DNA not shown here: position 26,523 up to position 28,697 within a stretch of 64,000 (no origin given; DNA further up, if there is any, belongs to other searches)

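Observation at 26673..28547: cNMP-binding domain fused to a patatin-like phospholipase (NTE-like second-messenger-gated lipase)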

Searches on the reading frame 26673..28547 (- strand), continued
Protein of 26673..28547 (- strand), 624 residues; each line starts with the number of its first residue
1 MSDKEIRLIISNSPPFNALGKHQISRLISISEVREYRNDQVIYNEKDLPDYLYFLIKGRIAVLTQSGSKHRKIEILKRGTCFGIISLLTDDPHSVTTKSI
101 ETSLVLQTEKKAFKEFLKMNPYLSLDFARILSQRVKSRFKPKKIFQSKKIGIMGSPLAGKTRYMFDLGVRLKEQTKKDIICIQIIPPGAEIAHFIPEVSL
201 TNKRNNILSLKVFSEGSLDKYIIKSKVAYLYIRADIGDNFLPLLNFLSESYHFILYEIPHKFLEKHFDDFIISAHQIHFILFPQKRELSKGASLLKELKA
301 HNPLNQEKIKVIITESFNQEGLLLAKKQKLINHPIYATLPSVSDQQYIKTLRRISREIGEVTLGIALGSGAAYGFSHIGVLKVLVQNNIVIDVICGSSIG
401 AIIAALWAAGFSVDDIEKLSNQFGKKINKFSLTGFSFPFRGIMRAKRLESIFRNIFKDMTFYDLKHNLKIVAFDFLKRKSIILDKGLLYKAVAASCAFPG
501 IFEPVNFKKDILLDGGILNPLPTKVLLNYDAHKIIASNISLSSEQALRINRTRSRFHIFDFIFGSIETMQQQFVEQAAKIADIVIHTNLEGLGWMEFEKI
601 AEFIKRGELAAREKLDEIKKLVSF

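Call 7: search_solved_structures(query=window:26673-28547:-, max_evalue=0.01, show_alignments=2)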
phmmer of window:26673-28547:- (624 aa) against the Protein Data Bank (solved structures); distinct sequences matched with E-value up to 0.01: 60.
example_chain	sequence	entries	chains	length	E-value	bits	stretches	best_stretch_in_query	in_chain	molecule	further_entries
5fqu_A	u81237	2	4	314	6.7e-21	77.9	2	363-421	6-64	PATATIN-LIKE PROTEIN, PLPD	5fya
5kbf_A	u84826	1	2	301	8.5e-08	34.7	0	5-114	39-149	CAMP-dependent protein kinase regulatory subunit, putative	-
9iom_A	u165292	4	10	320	2.9e-07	32.9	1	364-491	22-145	cUMP-AMP-activated phospholipase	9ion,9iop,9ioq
4ev0_A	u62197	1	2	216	4.7e-07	32.2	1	12-137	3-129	Transcription regulator, Crp family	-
4rz7_A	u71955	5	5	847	7.3e-07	31.6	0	6-101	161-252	cGMP-dependent protein kinase, putative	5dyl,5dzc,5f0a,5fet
5ezr_A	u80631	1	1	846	7.3e-07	31.6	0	6-101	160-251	cGMP-dependent protein kinase, putative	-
9p74_A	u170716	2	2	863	8.1e-07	31.5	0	6-101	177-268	cGMP-dependent protein kinase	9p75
5dyk_A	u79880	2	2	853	1.7e-06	30.4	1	5-101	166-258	CGMP-dependent protein kinase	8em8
9ya0_MA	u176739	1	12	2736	3.1e-06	29.5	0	14-118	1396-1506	PCR12, TGME49_219070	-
6hq3_A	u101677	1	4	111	4.3e-05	25.8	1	36-135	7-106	EAL Enzyme Bd1971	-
6hq2_A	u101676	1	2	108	5.8e-05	25.3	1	36-124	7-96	EAL Enzyme Bd1971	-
4kyi_A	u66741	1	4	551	8.5e-05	24.8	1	364-450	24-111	VipD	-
3shr_A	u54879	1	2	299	8.8e-05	24.7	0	9-116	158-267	cGMP-dependent protein kinase 1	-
4akf_A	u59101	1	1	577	9e-05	24.7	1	363-450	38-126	VIPD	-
5j3u_A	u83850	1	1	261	0.00012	24.3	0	5-112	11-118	Protein Kinase A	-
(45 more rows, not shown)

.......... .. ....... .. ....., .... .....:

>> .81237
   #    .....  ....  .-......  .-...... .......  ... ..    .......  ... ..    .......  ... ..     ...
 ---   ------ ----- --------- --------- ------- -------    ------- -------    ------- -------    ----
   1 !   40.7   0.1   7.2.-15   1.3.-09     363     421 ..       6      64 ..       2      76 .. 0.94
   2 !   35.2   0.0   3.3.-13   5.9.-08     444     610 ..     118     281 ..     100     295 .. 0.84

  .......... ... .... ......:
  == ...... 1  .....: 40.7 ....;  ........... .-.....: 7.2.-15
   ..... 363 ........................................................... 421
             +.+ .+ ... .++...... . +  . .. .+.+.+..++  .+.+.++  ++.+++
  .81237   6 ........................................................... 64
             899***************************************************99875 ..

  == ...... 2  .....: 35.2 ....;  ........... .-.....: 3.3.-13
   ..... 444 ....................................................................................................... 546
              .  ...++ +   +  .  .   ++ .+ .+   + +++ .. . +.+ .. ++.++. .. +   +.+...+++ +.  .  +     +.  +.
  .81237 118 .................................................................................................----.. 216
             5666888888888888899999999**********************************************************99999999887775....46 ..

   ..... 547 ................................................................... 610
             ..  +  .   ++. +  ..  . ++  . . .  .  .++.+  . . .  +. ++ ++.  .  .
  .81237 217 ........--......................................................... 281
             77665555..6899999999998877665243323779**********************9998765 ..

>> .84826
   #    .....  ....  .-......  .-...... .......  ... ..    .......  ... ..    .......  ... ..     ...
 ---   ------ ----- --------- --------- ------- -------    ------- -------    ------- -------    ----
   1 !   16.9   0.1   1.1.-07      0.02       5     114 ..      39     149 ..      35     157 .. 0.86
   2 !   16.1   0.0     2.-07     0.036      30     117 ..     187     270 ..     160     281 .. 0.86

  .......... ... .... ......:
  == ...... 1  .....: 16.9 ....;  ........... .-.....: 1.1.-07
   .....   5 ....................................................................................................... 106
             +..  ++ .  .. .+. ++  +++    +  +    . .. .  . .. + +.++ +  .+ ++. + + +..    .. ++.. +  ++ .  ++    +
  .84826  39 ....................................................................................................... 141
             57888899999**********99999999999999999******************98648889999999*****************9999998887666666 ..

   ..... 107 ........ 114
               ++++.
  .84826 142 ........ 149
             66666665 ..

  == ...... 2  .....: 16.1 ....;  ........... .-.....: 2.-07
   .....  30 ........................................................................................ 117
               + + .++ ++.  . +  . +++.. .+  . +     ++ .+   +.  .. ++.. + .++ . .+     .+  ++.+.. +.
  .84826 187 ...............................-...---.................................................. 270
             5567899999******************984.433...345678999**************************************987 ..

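Call 12: find_encoding_contigs(protein=P0099, flank=8000, max_places=2)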
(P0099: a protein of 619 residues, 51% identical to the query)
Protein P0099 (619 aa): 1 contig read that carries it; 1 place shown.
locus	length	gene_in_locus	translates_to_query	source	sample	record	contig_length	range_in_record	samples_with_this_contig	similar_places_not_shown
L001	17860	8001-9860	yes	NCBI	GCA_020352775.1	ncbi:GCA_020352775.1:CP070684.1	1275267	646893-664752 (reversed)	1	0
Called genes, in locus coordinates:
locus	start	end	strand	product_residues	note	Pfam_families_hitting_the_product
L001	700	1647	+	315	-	-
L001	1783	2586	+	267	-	-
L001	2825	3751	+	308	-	-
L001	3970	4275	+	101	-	-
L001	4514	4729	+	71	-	PF12728:HTH_17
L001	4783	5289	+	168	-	PF02357:NusG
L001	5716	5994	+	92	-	PF09095:AmyA-gluTrfs_C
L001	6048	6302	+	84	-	PF11154:DUF2934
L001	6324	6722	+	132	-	PF19571:ACT_8, PF01842:ACT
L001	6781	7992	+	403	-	PF00232:Glyco_hydro_1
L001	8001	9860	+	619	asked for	PF00027:cNMP_binding, PF01734:Patatin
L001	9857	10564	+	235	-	PF11306:DUF3108 (weak)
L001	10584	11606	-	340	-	PF00142:Fer4_NifH, PF01656:CbiA, PF02374:ArsA_ATPase (weak), PF06564:CBP_BcsQ, PF09140:MipZ, PF10609:ParA, PF13614:AAA_31, PF16561:AMPK1_CBM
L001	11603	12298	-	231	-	-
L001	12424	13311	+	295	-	PF25084:LbH_EIF2B (faint), PF25087:GMPPB_C (faint), PF00132:Hexapep, PF13720:Acetyltransf_11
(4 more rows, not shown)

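Call 13: find_encoding_contigs(protein=P0088, flank=8000, max_places=2)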
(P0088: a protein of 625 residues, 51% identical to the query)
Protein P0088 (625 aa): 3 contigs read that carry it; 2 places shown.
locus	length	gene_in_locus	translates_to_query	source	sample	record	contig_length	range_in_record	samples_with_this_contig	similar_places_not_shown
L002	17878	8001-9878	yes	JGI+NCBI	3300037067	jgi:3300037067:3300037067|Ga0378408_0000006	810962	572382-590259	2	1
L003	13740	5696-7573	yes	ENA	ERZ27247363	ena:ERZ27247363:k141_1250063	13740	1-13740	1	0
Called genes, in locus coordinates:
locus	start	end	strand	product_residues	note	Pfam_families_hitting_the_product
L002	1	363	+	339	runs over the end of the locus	PF16258:DUF4912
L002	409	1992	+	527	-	PF03065:Glyco_hydro_57, PF09210:BE_C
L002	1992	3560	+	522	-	PF03065:Glyco_hydro_57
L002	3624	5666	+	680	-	PF01074:Glyco_hydro_38N (weak), PF03065:Glyco_hydro_57, PF09094:AmyA-A_glucT_m, PF09095:AmyA-gluTrfs_C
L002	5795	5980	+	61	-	PF11154:DUF2934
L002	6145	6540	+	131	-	PF19571:ACT_8, PF01842:ACT (faint)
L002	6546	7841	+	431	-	PF00232:Glyco_hydro_1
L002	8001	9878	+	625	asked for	PF00027:cNMP_binding, PF01734:Patatin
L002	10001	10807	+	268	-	-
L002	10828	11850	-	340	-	PF00142:Fer4_NifH (weak), PF01656:CbiA, PF02374:ArsA_ATPase (weak), PF06564:CBP_BcsQ (faint), PF09140:MipZ (weak), PF10609:ParA (weak), PF13614:AAA_31, PF16561:AMPK1_CBM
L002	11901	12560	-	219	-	-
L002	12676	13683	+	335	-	PF04055:Radical_SAM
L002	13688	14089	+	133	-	PF02643:DUF192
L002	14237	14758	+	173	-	PF00293:NUDIX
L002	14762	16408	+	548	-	PF02366:PMT, PF13231:PMT_2, PF07695:7TMR-DISM_7TM (weak)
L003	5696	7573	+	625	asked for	PF00027:cNMP_binding, PF01734:Patatin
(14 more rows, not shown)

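Call 14: find_encoding_contigs(protein=P0029, flank=8000, max_places=2)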
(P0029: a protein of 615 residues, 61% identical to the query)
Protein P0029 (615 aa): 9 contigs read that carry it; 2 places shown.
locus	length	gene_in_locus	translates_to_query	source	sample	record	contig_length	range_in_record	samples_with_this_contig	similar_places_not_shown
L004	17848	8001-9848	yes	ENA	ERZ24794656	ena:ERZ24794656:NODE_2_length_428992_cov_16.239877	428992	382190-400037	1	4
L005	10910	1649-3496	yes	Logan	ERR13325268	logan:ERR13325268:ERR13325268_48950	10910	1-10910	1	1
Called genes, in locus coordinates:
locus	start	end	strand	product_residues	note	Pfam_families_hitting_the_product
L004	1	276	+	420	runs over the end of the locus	PF00919:UPF0004, PF04055:Radical_SAM, PF18693:TRAM_2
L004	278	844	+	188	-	PF01066:CDP-OH_P_transf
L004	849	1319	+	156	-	PF04608:PgpA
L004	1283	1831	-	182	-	PF09749:HVSL (faint), PF10469:AKAP7_NLS, PF02834:LigT_PEase, PF13563:2_5_RNA_ligase2, PF02834:LigT_PEase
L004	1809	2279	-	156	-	PF02464:CinA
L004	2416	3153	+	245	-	-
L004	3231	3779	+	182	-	PF04542:Sigma70_r2, PF08281:Sigma70_r4_2, PF04545:Sigma70_r4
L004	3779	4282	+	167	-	-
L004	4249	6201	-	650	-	PF00580:UvrD-helicase, PF01443:Viral_helicase1 (faint), PF13245:AAA_19, PF13361:UvrD_C, PF13538:UvrD_C_2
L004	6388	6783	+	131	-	PF19571:ACT_8 (weak), PF01842:ACT (faint)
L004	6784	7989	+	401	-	PF00232:Glyco_hydro_1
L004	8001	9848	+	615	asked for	PF00027:cNMP_binding, PF01734:Patatin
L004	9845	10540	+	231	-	PF11306:DUF3108 (weak)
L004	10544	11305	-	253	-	PF01135:PCMT, PF08704:GCD14, PF01209:Ubie_methyltran (weak), PF05175:MTS (weak), PF13847:Methyltransf_31, PF08241:Methyltransf_11 (weak), PF13578:Methyltransf_24 (weak), PF13649:Methyltransf_25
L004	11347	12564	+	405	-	PF01676:Metalloenzyme, PF10143:PhosphMutase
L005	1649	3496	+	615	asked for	PF00027:cNMP_binding, PF01734:Patatin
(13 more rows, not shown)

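Call 21: predict_structure(alignment_id=A1)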
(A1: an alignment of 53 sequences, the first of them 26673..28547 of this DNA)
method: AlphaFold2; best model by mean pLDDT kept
length: 624 residues; sequences in the alignment: 53
mean_pLDDT: 81.4   pTM: 0.79
mean pLDDT of the five models: 81.4, 78.1, 75.1, 73.2, 71.8
residues with pLDDT >= 90: 188; 70-90: 329; 50-70: 89; < 50: 18
segments of 3 or more residues with pLDDT < 50: 431-442, 499-501
pLDDT, mean of each block of 10 residues (from residue 1): 81 80 93 93 89 89 74 78 81 86 91 91 73 61 79 87 94 92 81 65 69 86 90 80 88 90 72 88 91 88 80 81 85 90 88 91 88 91 94 90 93 92 75 38 67 89 87 77 87 69 62 58 78 87 70 58 60 73 87 80 95 92 75
secondary structure, 60 per line:
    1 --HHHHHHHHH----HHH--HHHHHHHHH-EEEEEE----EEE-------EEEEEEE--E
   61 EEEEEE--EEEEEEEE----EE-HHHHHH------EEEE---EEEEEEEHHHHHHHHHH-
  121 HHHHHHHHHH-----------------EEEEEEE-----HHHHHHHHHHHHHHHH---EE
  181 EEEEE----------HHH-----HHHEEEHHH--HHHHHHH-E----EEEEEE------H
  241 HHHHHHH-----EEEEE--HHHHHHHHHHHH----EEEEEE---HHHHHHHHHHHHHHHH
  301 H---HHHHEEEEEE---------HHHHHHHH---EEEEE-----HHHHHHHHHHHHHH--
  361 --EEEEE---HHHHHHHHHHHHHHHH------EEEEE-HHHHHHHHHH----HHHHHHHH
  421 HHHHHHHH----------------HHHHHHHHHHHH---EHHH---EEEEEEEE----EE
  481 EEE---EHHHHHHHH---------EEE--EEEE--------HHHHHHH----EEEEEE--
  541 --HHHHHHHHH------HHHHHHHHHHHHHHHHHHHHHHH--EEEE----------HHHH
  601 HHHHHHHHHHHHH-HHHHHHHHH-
elements in order: H3-11 H21-29 E31-36 E41-43 E51-57 E60-66 E69-76 H84-89 E96-99 E103-109 H110-119 H121-130 E148-154 H160-175 E179-185 E207-209 H215-221 E228-233 H240-247 E253-257 H260-271 E276-281 H285-301 H305-308 E309-314 H324-331 E335-339 H345-358 E363-367 H371-386 E393-397 H399-408 H413-428 H445-456 E467-474 E479-483 H488-495 E505-507 E510-513 H522-528 E533-538 H543-551 H558-580 E583-586 H597-613 H615-623

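Call 24: fold_search(model_id=the predicted structure, library=pdb)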
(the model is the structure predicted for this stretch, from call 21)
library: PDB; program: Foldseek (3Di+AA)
matches with E <= 10: 1763; with E <= 0.001: 718
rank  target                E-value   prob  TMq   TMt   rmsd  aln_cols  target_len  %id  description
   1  5fya_A                3.7e-16  1.00  0.35  0.83   3.6       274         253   23  Cubic crystal of the native PlpD (released 2016-04-06)
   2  5fqu_A                5.4e-15  1.00  0.34  0.79   4.4       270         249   25  Orthorhombic crystal structure of of PlpD (selenomethionine derivative) (released 2016-04-06)
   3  5fqu_B                7.2e-15  1.00  0.35  0.83   3.7       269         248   24  Orthorhombic crystal structure of of PlpD (selenomethionine derivative) (released 2016-04-06)
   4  5fya_B                8.4e-15  1.00  0.34  0.79   3.7       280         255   24  Cubic crystal of the native PlpD (released 2016-04-06)
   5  9ion_B                6.8e-13  1.00  0.34  0.67   4.5       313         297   20  Cryo-EM structure of cUA bound CapE filament (released 2025-05-21)
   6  9ioq                  3.3e-12  1.00  0.34  0.64   5.4       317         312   20  Crystal structure of CapE bound cUA (released 2025-05-21)
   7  9ion_A                1.1e-11  1.00  0.32  0.62   5.1       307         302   21  Cryo-EM structure of cUA bound CapE filament (released 2025-05-21)
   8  9iop_C                3.3e-11  1.00  0.32  0.61   5.6       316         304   19  Cryo-EM structure of cUA and MAFP bound CapE filament (released 2025-05-21)
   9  9iom                  4.2e-11  1.00  0.34  0.67   4.9       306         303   22  CapE apo form (released 2025-05-21)
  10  9ion_C                4.2e-11  1.00  0.32  0.62   5.5       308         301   22  Cryo-EM structure of cUA bound CapE filament (released 2025-05-21)
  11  9ion_D                1.5e-10  1.00  0.32  0.62   5.7       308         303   21  Cryo-EM structure of cUA bound CapE filament (released 2025-05-21)
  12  9kh6_A                2.5e-10  1.00  0.35  0.61   4.7       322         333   21  cryo-EM structure of lipase/ligand/substrate complex (released 2026-03-04)
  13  3fx3_B                4.4e-10  1.00  0.19  0.49   2.6       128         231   16  Structure of a putative cAMP-binding regulatory protein from Silicibacter pomeroyi DSS-3 (released 2009-03-24)
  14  3h3z_A                6.1e-10  1.00  0.19  0.50   2.7       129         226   16  Crystal structure of a putative cyclic nucleotide binding protein (spoa0323) from ruegeria pomeroyi dss-3 at 2.35 A re (released 2009-05-05)
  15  3d0s_B                1.0e-09  1.00  0.20  0.53   2.3       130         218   16  cAMP receptor protein from m.tuberculosis, cAMP-free form (released 2009-02-03)
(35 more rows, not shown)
